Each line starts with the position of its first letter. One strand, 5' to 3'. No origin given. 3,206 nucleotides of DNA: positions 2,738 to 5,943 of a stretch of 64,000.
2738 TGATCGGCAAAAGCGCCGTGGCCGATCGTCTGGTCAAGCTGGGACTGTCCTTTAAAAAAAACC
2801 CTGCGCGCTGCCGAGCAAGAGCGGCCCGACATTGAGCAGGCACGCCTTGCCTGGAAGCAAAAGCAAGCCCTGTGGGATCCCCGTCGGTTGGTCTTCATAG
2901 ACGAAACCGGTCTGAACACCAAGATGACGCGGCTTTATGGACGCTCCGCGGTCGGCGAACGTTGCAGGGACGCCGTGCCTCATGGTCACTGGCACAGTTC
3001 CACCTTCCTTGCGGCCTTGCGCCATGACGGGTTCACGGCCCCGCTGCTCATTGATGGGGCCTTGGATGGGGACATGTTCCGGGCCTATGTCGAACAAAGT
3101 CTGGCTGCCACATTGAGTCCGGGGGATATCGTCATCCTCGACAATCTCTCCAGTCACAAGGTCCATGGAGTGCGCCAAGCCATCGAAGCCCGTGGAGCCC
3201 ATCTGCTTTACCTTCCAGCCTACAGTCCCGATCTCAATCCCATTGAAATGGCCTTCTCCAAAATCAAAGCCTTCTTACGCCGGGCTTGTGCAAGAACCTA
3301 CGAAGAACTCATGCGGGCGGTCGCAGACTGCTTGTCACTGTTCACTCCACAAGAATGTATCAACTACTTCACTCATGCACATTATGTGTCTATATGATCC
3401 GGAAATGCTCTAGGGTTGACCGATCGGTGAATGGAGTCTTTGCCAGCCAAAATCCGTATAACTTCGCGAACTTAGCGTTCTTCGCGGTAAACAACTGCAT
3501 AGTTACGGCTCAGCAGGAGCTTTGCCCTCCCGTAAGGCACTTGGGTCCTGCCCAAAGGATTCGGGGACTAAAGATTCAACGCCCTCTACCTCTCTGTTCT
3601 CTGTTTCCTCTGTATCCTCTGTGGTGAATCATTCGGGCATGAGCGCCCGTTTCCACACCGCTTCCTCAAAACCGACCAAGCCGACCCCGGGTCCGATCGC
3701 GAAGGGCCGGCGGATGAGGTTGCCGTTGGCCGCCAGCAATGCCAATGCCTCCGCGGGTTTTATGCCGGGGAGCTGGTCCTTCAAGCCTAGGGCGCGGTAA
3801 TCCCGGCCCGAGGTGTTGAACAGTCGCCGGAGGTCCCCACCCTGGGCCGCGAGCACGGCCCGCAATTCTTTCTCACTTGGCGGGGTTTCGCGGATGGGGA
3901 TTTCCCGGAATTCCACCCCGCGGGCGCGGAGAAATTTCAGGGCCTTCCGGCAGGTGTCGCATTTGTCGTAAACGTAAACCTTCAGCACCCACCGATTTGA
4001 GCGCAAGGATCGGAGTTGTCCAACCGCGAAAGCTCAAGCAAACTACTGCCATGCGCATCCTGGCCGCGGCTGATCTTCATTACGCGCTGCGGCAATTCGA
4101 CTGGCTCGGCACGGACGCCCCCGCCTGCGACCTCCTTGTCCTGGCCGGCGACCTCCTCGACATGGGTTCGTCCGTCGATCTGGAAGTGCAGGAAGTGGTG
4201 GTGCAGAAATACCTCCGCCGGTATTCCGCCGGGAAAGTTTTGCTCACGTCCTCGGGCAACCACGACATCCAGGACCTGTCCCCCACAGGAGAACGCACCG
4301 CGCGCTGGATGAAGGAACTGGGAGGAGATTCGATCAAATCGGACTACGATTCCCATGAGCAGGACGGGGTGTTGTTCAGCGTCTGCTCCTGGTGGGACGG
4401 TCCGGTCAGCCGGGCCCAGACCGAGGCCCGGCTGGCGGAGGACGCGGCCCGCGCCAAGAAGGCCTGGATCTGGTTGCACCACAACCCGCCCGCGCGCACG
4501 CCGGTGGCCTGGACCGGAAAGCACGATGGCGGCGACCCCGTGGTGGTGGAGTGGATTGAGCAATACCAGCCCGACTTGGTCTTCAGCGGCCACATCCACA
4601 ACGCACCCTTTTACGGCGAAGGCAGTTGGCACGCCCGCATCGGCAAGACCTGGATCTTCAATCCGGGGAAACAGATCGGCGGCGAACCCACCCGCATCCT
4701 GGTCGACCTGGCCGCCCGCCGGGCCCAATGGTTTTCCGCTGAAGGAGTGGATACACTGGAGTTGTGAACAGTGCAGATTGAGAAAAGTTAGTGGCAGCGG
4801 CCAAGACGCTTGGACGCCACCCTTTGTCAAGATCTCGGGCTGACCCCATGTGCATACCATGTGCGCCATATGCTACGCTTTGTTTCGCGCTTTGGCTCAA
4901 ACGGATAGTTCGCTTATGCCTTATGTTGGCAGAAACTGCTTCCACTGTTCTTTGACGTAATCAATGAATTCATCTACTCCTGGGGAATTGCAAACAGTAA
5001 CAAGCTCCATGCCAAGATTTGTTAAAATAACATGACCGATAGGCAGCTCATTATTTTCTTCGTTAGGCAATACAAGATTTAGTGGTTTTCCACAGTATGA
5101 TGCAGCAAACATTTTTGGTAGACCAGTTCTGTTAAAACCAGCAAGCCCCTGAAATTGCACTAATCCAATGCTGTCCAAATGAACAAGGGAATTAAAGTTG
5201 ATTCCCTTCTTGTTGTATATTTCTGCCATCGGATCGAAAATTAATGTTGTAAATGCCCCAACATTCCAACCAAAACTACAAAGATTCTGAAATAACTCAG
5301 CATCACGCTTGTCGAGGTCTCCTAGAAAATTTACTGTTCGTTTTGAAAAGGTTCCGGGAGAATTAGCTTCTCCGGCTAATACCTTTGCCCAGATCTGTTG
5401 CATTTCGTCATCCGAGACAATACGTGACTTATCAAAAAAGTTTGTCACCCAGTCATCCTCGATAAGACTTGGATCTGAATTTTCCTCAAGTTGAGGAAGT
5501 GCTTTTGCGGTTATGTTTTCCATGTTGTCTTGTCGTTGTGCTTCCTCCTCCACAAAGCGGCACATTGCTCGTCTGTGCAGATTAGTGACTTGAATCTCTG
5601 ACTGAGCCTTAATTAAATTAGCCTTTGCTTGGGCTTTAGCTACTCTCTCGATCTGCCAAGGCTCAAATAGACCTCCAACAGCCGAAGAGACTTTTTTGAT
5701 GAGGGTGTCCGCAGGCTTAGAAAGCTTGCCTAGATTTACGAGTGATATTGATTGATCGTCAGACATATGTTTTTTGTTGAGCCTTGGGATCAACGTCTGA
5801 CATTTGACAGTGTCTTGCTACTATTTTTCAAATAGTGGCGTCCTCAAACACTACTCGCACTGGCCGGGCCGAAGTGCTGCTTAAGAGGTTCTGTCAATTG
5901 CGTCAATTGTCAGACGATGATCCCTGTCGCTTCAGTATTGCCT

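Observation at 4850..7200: AT-rich ~2.3 kb islet with an uncharacterised four-gene cassette (two small TM proteins, an SLT-motif protein, a DUF2806-like protein)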

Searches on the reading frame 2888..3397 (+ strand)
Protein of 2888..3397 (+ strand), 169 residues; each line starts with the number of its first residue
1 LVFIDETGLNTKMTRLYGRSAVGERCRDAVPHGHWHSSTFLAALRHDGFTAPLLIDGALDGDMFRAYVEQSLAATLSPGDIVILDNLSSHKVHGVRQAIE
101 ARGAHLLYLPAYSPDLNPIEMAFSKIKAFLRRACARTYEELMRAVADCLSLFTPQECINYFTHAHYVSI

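Call 3: search_protein_families(library=pfam, proteins=[window:2888-3397:+], max_evalue=0.1)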
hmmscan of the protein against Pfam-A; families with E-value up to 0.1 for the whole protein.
window:2888-3397:+ (169 aa): 1 family
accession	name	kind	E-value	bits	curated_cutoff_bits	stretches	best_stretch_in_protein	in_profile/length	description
PF13358.12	DDE_3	-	3.1e-33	115.1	28.6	1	1-141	2-145/146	DDE superfamily endonuclease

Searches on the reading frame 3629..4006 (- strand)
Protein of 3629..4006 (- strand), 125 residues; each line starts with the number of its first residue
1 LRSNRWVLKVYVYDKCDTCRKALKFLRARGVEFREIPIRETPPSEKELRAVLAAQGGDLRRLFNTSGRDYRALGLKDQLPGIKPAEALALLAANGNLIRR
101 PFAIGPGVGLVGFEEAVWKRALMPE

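Call 3: search_protein_families(library=pfam, proteins=[window:3629-4006:-], max_evalue=0.1)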
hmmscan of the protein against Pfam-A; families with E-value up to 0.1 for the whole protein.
window:3629-4006:- (125 aa): 2 families
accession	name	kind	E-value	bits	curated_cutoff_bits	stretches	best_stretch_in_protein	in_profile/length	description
PF03960.21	ArsC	-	2.5e-13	50.6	24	1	11-119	1-77/79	ArsC family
PF00462.30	Glutaredoxin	-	3e-06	27.8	22.9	1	9-52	2-45/60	Glutaredoxin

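Call 104: search_protein_families(library=ncbifam, proteins=[window:3629-4006:-], max_evalue=0.01)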
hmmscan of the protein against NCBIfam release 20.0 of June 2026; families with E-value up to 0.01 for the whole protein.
window:3629-4006:- (125 aa): 15 families
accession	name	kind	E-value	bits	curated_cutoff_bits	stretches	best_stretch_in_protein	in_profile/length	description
TIGR01617.1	arsC_related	subfamily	3.3e-25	88.6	75.05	1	8-116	1-110/117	Spx/MgsR family RNA polymerase-binding regulatory protein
TIGR00014.1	arsC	equivalog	4.9e-09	36.7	106.05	1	9-106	2-98/114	arsenate reductase (glutaredoxin)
NF008107.0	PRK10853.1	equivalog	3.1e-08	33.7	121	1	8-119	3-113/119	ArsC family reductase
NF002459.0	PRK01655.1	subfamily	5.2e-08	33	123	1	9-120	3-112/132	transcriptional regulator Spx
TIGR02196.1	GlrX_YruB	hypoth_equivalog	1e-06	29.2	88.55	1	8-53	2-47/74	glutaredoxin-like protein, YruB-family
NF007456.1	PRK10026.1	exception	4.4e-06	27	242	1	9-106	5-100/141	glutaredoxin-dependent arsenate reductase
TIGR02181.1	GRX_bact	equivalog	5.4e-05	23.3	90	1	9-48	2-41/80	glutaredoxin 3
NF041212.1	Uxx_star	subfamily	0.00017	21.8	66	1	9-50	2-43/70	Uxx-star family glutaredoxin-like (seleno)protein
NF009885.0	PRK13344.1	equivalog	0.00019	21.3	152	1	8-117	2-109/132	transcriptional regulator Spx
NF007923.0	PRK10638.1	equivalog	0.00099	19.1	129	1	9-42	5-38/83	glutaredoxin 3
NF045501.1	HUGP_GUXX-star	exception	0.001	18.6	325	1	10-52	169-211/236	HUGP/GUXX-star fusion selenoprotein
NF047338.1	gluta_UXX_star_3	exception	0.0013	18.8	97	1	10-47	3-40/70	UXX-star (seleno)protein family 3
NF041106.1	ArsC_rel_Se_1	subfamily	0.0015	19.1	85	1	11-117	5-106/107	ArsC family (seleno)protein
TIGR02194.1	GlrX_NrdH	subfamily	0.0017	18.5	85.75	1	9-48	2-41/72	glutaredoxin-like protein NrdH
TIGR01616.1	nitro_assoc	hypoth_equivalog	0.0051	16.9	109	1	13-116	6-107/126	nitrogenase-associated protein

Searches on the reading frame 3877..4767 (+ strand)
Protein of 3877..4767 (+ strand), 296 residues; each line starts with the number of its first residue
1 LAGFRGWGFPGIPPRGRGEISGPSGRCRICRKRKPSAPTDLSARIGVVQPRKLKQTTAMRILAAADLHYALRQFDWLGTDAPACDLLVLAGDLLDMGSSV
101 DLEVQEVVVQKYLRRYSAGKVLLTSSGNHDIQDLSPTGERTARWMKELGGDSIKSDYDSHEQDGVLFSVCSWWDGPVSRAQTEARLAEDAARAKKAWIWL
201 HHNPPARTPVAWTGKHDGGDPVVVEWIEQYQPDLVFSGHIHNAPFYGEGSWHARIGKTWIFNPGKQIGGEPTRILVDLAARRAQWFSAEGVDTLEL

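Call 3: search_protein_families(library=pfam, proteins=[window:3877-4767:+], max_evalue=0.1)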
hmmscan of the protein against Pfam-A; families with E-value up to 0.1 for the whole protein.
window:3877-4767:+ (296 aa): 3 families
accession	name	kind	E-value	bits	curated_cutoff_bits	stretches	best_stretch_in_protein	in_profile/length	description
PF00149.33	Metallophos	-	2e-12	48.4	21.5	1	59-242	1-190/191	Calcineurin-like phosphoesterase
PF12850.12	Metallophos_2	-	3.9e-08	33.9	27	1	59-267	1-136/154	Calcineurin-like phosphoesterase superfamily domain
PF14582.11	Metallophos_3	-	0.0002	21.2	28.2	1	197-269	176-242/259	Metallophosphoesterase, calcineurin superfamily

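Call 104: search_protein_families(library=ncbifam, proteins=[window:4051-4767:+], max_evalue=0.01)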
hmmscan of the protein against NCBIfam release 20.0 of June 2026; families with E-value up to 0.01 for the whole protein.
window:4051-4767:+ (238 aa): 1 family
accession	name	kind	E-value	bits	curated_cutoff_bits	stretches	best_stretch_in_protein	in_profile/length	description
TIGR00040.1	yfcE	subfamily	0.0022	18.1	56.25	0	165-206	98-132/158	YfcE family phosphodiesterase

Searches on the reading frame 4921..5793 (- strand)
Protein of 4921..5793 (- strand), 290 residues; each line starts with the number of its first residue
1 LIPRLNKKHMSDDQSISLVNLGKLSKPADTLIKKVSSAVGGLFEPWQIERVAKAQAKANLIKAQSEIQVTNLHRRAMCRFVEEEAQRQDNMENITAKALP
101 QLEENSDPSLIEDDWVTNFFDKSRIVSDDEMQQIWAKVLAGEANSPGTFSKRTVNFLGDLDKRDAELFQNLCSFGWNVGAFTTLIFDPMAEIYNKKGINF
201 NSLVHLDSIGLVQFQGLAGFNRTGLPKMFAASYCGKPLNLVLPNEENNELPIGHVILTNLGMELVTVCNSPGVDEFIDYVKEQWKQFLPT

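Call 3: search_protein_families(library=pfam, proteins=[window:4921-5793:-], max_evalue=0.1)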
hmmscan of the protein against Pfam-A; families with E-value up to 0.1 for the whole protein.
window:4921-5793:- (290 aa): 3 families
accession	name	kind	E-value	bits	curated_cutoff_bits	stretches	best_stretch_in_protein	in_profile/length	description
PF10987.13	DUF2806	-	5.5e-39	134.7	24.5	1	75-280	2-220/221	Protein of unknown function (DUF2806)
PF14337.13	Abi_alpha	-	0.01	16.3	29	1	116-268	32-196/196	Abortive infection alpha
PF21335.2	ATPD_C_metazoa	-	0.052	14.1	26.5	0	54-68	4-18/42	Metazoan delta subunit of F1F0-ATP synthase, C-terminal domain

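Call 4: search_protein_families(library=padloc, proteins=[window:4921-5793:-], max_evalue=1)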
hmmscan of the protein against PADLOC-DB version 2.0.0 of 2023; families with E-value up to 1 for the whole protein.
window:4921-5793:- (290 aa): 0 families

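Call 5: search_protein_families(library=phrogs, proteins=[window:4921-5793:-], max_evalue=1)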
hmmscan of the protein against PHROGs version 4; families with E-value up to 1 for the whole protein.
window:4921-5793:- (290 aa): 2 families
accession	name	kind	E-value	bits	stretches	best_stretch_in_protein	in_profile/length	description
phrog_2232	-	unknown function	0.012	16.1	1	116-268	78-255/257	-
phrog_6982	-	DNA, RNA and nucleotide metabolism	0.24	11.9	1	58-113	68-123/269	DNA polymerase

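Call 9: find_encoding_contigs(protein=window:4921-5766:-, flank=10000, max_places=10)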
Protein window:4921-5766:- (281 aa): 1 contig read that carries it; 1 place shown.
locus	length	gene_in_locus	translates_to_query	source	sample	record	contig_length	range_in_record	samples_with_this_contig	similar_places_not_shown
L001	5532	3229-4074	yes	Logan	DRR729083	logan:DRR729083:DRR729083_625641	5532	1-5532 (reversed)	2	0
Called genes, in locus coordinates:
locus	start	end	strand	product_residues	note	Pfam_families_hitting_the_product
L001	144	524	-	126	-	PF01850:PIN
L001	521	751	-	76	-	PF09957:VapB_antitoxin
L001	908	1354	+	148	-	PF00027:cNMP_binding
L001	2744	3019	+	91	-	-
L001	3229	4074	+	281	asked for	PF10987:DUF2806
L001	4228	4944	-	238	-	PF00149:Metallophos, PF12850:Metallophos_2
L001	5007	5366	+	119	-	PF00462:Glutaredoxin (weak), PF03960:ArsC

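Call 68: search_dna_similar(query=window:4921-5766:-, collection=phages, mode=protein, max_evalue=0.001, max_rows=15)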
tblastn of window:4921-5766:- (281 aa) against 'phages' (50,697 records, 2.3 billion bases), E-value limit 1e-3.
Records with a match: 2; places in all: 2; records where one place covers at least 80% of the query: 0.
Best place of each record, by identity: <60% 2.
By first word of the organism name: Sinorhizobium 1; Paracoccus 1.
By host as written in the record: Sinorhizobium sp. LM21 1; Paracoccus kondratievae NCIMB 13773T 1.
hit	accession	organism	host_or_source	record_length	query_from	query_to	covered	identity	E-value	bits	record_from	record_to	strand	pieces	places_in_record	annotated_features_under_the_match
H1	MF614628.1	Sinorhizobium phage phi3LM21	Sinorhizobium sp. LM21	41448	67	267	72%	38.9%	2e-38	148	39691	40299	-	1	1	hypothetical protein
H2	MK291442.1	Paracoccus phage vB_PkoS_Pkon1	Paracoccus kondratievae NCIMB 13773T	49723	10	210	72%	27.4%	2e-10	67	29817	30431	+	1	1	hypothetical protein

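Call 74: search_dna_similar(query=window:4921-5766:-, collection=plasmids, mode=protein, max_evalue=0.00001, max_rows=15, rows=spread)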
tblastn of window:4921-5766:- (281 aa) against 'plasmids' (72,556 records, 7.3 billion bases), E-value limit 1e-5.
Records with a match: 313; places in all: 315; records where one place covers at least 80% of the query: 34.
Best place of each record, by identity: <60% 313.
By first word of the organism name: Escherichia 220; Salmonella 51; Klebsiella 30; Phaeobacter 4; Legionella 3; uncultured 1; Enterobacter 1; Acaryochloris 1; Aeromonas 1; Paraburkholderia 1.
By predicted mobility (MOB-suite, as given by PLSDB): conjugative 309; non-mobilizable 3; mobilizable 1.
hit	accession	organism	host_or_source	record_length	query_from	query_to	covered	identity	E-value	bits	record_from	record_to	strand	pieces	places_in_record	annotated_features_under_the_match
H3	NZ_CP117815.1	Legionella pneumophila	Homo sapiens,human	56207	16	276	93%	39.0%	6e-50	183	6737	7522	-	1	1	DUF2806 domain-containing protein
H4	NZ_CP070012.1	Escherichia coli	Homo sapiens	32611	10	261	90%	35.8%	3e-37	146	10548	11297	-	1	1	DUF2806 domain-containing protein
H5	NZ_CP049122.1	Escherichia coli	Homo sapiens,urine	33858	10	214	73%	37.6%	6e-34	137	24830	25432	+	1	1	DUF2806 domain-containing protein | PAP2 family protein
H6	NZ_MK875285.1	Escherichia coli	-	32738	10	209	71%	37.5%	9e-34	136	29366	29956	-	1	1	DUF2806 domain-containing protein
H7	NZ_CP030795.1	Salmonella enterica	-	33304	10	209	71%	37.5%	9e-34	136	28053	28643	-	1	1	DUF2806 domain-containing protein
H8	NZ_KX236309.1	Klebsiella pneumoniae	Homo sapiens,Rectal swab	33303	10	209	71%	37.5%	9e-34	136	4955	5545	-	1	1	DUF2806 domain-containing protein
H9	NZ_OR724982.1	Escherichia coli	-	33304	10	209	71%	37.5%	9e-34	136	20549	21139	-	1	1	DUF2806 domain-containing protein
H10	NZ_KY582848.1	Escherichia coli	Culture,sewage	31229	10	209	71%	37.5%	1e-33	136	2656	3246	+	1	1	DUF2806 domain-containing protein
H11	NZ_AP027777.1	Escherichia coli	Homo sapiens,whole organism,feces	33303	10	209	71%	37.5%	1e-33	136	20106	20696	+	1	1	DUF2806 domain-containing protein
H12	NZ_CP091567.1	Salmonella enterica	Homo sapiens,stool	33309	10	209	71%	37.5%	1e-33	136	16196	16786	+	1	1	DUF2806 domain-containing protein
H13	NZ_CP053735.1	Escherichia coli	pig,cell culture,slaughterhouse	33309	10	209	71%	37.5%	1e-33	136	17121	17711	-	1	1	DUF2806 domain-containing protein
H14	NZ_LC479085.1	Escherichia coli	-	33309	10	209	71%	37.5%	1e-33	136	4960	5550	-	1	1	DUF2806 domain-containing protein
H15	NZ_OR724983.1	Escherichia coli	-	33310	10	209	71%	37.5%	1e-33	136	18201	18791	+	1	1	DUF2806 domain-containing protein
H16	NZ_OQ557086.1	Escherichia coli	-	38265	10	209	71%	37.5%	1e-33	136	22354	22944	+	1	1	DUF2806 domain-containing protein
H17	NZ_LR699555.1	Paraburkholderia dioscoreae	-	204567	30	165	48%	27.6%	3e-9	65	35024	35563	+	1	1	DUF2806 domain-containing protein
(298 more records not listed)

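Call 104: search_protein_families(library=ncbifam, proteins=[window:4921-5766:-], max_evalue=0.01)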
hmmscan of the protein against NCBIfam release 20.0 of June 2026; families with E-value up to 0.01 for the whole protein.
window:4921-5766:- (281 aa): 1 family
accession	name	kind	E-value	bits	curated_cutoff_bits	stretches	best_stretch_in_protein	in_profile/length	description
TIGR03899.1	TIGR03899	hypoth_equivalog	6.1e-25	88.2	155.65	1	56-170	12-126/250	TIGR03899 family protein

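Call 107: get_annotated_region(hit=H1, flank=4000)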
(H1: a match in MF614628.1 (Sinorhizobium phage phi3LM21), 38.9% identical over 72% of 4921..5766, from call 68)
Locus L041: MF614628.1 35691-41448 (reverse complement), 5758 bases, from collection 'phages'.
description: Sinorhizobium phage phi3LM21, complete genome.
organism: Sinorhizobium phage phi3LM21 (NCBI taxid 2029634)
taxonomy: Viruses; Duplodnaviria; Heunggongvirae; Uroviricota; Caudoviricetes
host: Sinorhizobium sp. LM21; source: -; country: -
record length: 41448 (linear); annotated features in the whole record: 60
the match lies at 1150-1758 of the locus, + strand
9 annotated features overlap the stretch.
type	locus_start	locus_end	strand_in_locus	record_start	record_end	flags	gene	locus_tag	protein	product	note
CDS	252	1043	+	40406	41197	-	-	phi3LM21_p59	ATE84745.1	hypothetical protein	-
CDS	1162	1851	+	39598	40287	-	-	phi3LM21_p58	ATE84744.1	hypothetical protein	-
CDS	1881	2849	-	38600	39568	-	-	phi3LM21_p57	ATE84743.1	ATP-dependent DNA ligase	-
CDS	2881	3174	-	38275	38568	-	-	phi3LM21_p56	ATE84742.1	hypothetical protein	-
CDS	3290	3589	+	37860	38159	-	-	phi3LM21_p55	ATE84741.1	hypothetical protein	-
CDS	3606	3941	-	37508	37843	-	-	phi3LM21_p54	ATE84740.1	hypothetical protein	-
CDS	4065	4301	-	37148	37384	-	-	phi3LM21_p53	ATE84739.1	hypothetical protein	-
CDS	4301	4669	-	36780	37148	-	-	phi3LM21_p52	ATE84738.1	ammonia monooxygenase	-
CDS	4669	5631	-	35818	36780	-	-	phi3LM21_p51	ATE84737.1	chitinase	-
